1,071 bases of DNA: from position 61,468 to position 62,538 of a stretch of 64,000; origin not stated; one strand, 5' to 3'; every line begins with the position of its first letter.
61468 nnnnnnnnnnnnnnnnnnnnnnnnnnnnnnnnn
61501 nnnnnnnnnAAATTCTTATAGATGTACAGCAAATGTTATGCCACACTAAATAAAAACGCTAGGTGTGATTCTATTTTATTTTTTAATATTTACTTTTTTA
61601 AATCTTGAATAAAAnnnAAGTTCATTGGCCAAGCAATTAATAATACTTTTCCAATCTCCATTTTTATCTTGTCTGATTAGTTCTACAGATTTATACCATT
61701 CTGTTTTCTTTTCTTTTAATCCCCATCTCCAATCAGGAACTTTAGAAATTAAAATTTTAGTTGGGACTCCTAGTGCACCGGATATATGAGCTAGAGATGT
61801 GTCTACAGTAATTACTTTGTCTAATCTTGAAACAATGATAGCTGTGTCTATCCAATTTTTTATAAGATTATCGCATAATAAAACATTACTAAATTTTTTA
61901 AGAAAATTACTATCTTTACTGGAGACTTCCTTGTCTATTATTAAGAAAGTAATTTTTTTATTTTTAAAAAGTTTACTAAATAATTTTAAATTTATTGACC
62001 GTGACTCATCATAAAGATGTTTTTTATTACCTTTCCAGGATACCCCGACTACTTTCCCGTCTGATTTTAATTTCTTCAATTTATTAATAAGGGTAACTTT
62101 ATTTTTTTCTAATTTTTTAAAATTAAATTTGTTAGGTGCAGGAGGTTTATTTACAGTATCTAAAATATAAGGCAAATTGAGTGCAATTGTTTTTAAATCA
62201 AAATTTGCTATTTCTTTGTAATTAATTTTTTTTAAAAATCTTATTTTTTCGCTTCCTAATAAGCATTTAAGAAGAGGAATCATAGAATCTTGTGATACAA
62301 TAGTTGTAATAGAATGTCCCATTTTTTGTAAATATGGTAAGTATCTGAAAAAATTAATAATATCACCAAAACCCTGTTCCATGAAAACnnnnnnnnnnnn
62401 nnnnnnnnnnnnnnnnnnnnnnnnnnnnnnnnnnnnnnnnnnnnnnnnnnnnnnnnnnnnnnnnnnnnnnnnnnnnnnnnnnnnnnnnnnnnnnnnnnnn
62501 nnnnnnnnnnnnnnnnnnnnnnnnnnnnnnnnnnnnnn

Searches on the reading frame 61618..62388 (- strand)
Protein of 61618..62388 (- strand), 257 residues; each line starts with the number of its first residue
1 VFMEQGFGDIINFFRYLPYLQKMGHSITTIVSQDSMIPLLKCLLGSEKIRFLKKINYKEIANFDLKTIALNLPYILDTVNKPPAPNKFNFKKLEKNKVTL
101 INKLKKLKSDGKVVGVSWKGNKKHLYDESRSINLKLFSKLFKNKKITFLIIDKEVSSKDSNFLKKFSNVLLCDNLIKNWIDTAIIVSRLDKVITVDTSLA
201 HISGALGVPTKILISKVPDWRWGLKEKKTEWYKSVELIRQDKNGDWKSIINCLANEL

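Call 108: search_protein_families(library=pfam, proteins=[window:61618-62388:-], max_evalue=5)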
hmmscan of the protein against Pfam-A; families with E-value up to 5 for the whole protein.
window:61618-62388:- (257 aa): 1 family
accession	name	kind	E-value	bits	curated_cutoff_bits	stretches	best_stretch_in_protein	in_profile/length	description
PF01075.23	Glyco_transf_9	-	0.021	14.6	22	1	184-210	179-205/247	Glycosyltransferase family 9 (heptosyltransferase)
